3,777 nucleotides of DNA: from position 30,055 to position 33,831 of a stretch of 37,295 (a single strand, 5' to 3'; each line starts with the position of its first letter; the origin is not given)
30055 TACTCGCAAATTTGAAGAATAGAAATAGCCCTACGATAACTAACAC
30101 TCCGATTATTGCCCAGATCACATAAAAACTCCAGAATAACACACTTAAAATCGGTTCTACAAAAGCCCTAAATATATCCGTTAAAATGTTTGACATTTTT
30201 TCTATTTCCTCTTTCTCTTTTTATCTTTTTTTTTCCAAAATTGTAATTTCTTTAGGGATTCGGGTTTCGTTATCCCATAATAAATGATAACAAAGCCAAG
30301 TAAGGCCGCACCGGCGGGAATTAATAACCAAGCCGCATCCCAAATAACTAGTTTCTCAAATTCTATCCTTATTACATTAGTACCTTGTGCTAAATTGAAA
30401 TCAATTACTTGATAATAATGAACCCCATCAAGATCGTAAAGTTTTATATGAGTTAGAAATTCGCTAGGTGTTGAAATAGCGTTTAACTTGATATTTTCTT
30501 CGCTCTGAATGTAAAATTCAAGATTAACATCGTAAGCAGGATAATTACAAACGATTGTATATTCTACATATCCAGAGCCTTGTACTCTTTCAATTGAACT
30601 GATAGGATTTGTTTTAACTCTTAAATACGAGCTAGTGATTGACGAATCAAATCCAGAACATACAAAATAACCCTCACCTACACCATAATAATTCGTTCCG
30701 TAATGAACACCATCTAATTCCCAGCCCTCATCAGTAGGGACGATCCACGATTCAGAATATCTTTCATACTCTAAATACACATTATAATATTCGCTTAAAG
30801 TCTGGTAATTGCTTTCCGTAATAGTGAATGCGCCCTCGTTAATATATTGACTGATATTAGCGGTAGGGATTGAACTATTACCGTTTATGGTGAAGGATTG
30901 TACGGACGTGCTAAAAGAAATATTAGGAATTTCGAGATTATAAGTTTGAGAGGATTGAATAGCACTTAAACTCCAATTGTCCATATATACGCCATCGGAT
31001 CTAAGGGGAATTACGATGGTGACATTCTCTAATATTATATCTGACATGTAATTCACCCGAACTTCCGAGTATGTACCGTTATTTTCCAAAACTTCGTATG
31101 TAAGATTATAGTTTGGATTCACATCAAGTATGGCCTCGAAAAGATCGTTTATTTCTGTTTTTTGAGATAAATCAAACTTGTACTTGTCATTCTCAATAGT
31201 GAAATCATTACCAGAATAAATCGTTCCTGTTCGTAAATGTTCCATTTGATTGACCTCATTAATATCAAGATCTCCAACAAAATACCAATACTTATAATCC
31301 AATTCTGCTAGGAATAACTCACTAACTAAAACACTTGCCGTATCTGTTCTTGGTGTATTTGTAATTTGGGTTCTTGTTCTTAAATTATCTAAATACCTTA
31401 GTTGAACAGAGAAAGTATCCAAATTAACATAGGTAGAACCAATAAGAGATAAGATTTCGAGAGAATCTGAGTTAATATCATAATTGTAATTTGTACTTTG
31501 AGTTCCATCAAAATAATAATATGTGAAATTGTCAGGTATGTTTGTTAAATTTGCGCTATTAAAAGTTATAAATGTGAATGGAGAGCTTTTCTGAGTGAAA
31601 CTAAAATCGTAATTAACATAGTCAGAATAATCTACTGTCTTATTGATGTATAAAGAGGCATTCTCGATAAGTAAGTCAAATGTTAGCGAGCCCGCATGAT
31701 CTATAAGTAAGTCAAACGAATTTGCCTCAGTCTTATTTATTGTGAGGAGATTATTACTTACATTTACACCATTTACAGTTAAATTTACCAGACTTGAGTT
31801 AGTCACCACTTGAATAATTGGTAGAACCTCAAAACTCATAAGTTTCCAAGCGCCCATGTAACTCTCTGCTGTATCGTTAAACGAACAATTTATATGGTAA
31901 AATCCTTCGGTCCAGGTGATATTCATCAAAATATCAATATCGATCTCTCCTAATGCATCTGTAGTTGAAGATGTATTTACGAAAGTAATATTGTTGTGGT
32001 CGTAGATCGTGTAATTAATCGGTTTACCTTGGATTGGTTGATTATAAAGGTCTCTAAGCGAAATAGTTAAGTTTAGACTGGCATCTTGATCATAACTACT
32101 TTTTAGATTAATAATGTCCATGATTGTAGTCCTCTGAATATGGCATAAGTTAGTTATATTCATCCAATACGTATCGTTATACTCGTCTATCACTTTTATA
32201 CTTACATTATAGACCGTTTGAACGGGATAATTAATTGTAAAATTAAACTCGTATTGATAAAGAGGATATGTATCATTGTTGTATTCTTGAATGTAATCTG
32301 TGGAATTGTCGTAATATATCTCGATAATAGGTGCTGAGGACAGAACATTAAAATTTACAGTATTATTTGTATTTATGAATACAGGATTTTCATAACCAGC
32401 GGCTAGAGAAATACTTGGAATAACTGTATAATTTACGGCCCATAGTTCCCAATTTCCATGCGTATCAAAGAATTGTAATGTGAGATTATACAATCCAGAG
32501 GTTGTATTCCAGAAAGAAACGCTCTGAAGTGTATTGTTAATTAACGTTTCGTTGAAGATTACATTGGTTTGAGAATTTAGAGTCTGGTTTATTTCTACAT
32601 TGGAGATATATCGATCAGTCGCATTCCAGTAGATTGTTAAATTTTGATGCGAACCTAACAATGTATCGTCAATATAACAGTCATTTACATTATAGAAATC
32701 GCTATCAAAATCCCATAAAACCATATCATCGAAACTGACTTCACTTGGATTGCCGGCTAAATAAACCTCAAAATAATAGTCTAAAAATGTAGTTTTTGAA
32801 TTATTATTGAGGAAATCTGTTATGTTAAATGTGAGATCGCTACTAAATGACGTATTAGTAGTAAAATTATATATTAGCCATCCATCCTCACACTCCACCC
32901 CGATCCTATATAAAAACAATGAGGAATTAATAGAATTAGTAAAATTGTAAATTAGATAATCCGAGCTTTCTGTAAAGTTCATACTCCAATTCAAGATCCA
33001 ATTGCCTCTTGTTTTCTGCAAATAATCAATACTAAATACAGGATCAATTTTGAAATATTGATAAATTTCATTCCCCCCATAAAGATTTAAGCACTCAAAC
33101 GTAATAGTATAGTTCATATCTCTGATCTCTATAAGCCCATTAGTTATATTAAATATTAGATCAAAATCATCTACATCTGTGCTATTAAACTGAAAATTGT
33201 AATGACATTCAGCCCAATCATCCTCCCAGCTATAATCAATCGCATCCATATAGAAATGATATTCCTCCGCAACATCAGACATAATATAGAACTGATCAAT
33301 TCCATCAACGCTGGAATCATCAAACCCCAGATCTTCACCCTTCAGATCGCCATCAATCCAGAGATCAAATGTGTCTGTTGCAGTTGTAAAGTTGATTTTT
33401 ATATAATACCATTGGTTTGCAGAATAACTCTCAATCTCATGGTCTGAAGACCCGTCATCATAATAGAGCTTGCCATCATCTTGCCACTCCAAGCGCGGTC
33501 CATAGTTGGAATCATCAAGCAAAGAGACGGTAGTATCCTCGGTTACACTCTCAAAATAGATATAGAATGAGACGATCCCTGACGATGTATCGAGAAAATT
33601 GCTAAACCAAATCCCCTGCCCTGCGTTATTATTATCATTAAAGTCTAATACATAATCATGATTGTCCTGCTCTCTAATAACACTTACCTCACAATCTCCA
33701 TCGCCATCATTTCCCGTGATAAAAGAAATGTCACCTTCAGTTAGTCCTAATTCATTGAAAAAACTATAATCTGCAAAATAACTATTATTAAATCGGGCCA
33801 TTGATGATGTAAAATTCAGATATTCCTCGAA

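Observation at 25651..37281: Spike-like giant protein, three polytopic membrane proteins, two coiled-coil proteins and an NTPase: candidate envelope/vesicle or DNA-transfer module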

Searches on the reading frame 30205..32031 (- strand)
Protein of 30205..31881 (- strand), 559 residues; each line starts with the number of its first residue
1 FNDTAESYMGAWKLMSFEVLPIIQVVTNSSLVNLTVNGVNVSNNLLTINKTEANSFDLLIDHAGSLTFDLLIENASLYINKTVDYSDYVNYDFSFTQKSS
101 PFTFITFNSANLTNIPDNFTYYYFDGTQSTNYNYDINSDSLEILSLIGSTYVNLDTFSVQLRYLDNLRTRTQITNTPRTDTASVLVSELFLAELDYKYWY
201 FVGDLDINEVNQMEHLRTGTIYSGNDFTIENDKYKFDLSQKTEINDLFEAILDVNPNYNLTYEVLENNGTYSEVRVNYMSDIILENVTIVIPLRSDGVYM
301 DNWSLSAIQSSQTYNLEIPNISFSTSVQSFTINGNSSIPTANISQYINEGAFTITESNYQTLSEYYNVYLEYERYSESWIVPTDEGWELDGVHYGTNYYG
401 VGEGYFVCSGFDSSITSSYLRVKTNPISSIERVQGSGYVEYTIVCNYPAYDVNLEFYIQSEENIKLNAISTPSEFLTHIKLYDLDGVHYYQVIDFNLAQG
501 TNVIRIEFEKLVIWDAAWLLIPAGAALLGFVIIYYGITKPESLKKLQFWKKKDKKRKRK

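Call 70: search_protein_families(library=pfam, proteins=[window:30205-31881:-], max_evalue=0.1)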
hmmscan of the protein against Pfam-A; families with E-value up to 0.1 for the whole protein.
window:30205-31881:- (559 aa): 0 families

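Call 107: predict_structure(alignment_id=A4)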
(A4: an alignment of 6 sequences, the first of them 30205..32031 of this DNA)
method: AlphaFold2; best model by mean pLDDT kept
length: 609 residues; sequences in the alignment: 6
mean_pLDDT: 58.9   pTM: 0.40
mean pLDDT of the five models: 58.9, 58.5, 57.8, 56.0, 52.7
residues with pLDDT >= 90: 62; 70-90: 159; 50-70: 162; < 50: 226
segments of 3 or more residues with pLDDT < 50: 34-39, 54-64, 68-248, 252-254, 289-297, 588-593, 606-609
pLDDT, mean of each block of 10 residues (from residue 1): 66 65 63 48 59 46 45 25 25 23 25 27 25 28 30 32 35 30 35 35 29 27 33 32 41 54 59 68 56 47 62 87 87 69 86 87 82 74 88 91 87 91 82 86 83 74 79 92 87 91 81 72 58 60 79 85 57 64 55 53 49
secondary structure, 60 per line:
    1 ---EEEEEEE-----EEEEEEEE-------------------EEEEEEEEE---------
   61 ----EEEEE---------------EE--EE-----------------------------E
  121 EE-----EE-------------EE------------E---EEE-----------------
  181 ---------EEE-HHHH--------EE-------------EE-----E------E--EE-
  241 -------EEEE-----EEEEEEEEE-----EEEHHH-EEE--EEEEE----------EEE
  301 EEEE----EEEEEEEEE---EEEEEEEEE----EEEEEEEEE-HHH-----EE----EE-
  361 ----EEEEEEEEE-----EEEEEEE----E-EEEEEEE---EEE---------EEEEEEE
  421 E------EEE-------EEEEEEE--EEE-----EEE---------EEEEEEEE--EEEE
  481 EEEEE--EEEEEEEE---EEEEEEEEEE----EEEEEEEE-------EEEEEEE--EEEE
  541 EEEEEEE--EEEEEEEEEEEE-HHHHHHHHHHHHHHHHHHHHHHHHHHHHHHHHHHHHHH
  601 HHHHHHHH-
elements in order: E4-10 E16-23 E43-51 E65-69 E120-122 E161-163 E190-192 H194-197 E248-251 E257-265 E271-273 E278-280 E283-287 E298-304 E309-317 E321-329 E334-342 E365-373 E379-385 E392-398 E402-404 E414-421 E428-430 E438-444 E447-449 E455-457 E467-474 E477-485 E488-495 E499-508 E513-520 E528-534 E537-547 E550-561 H563-608

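Call 109: fold_search(model_id=the predicted structure, library=pdb)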
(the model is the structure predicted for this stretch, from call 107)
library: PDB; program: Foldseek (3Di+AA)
matches with E <= 10: 886; with E <= 0.001: 3
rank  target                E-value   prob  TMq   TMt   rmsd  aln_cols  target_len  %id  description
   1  7oci_A                8.5e-06  1.00  0.13  0.16  27.1       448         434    9  Cryo-EM structure of yeast Ost6p containing oligosaccharyltransferase complex (released 2022-02-16)
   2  6s7t_E                4.3e-05  0.99  0.12  0.15  26.8       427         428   10  Cryo-EM structure of human oligosaccharyltransferase complex OST-B (released 2019-12-18)
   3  8pn9_E                7.6e-05  0.99  0.13  0.14  26.4       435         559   11  Structure of human oligosaccharyltransferase OST-A complex bound to NGI-1 (released 2024-05-08)
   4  8cem_F                2.0e-03  0.60  0.11  0.11  31.0       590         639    9  Structure of bovine native C3, re-refinement (released 2023-04-05)
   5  8uin_G                2.1e-03  0.38  0.09  0.09  34.4       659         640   10  Structure of the C3bBb-albicin complex (released 2024-05-08)
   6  8gce_A                2.2e-03  0.82  0.12  0.08  17.5       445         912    8  The Extracellular Domain of Integrin AlphaIIbBeta3 in Intermediate State (released 2024-03-06)
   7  3fcs_A                2.2e-03  0.82  0.12  0.09  19.4       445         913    8  Structure of complete ectodomain of integrin aIIBb3 (released 2009-01-20)
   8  8cem_E                2.4e-03  0.63  0.09  0.09  25.3       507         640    9  Structure of bovine native C3, re-refinement (released 2023-04-05)
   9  8uin_A                2.8e-03  0.47  0.10  0.09  31.6       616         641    9  Structure of the C3bBb-albicin complex (released 2024-05-08)
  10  8qf8_A                3.7e-03  0.89  0.12  0.10  16.5       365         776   11  GH146 beta-L-arabinofuranosidase from Bacteroides thetaioatomicron in complex with beta-l-arabinofurano cyclophellitol (released 2023-12-13)
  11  8qf8_B                4.0e-03  0.69  0.11  0.09  26.5       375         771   11  GH146 beta-L-arabinofuranosidase from Bacteroides thetaioatomicron in complex with beta-l-arabinofurano cyclophellitol (released 2023-12-13)
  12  8xen_A                4.2e-03  0.30  0.12  0.09  27.1       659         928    8  Cryo-EM structure of integrin ITGAV/ITGB3 complex, conformation 4 (released 2024-12-18)
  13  6avq_A                4.5e-03  0.77  0.12  0.08  20.2       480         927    8  The Therapeutic Antibody LM609 Selectively Inhibits Ligand Binding to Human alpha-V beta-3 Integrin via Steric Hindran (released 2017-11-01)
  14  4cak_A                4.5e-03  0.54  0.10  0.08  19.1       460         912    8  Three-dimensional reconstruction of intact human integrin alphaIIbbeta3 in a phospholipid bilayer nanodisc (released 2013-10-30)
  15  6avr_A                5.7e-03  0.80  0.12  0.08  19.2       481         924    9  Human alpha-V beta-3 Integrin (intermediate conformation) in complex with the therapeutic antibody LM609 (released 2017-11-01)
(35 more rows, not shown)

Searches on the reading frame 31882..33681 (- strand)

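Call 70: search_protein_families(library=pfam, proteins=[window:31882-33681:-], max_evalue=0.1)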
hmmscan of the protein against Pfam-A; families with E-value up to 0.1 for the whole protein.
window:31882-33681:- (600 aa): 2 families
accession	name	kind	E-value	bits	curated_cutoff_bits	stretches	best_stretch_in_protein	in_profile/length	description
PF22585.3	Sialidase-like_CBM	-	8.1e-07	29.5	27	1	52-122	59-130/156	Sialidase-like, CBM domain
PF02369.22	Big_1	-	0.00061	20.3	34.9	1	534-583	17-65/93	Bacterial Ig-like domain (group 1)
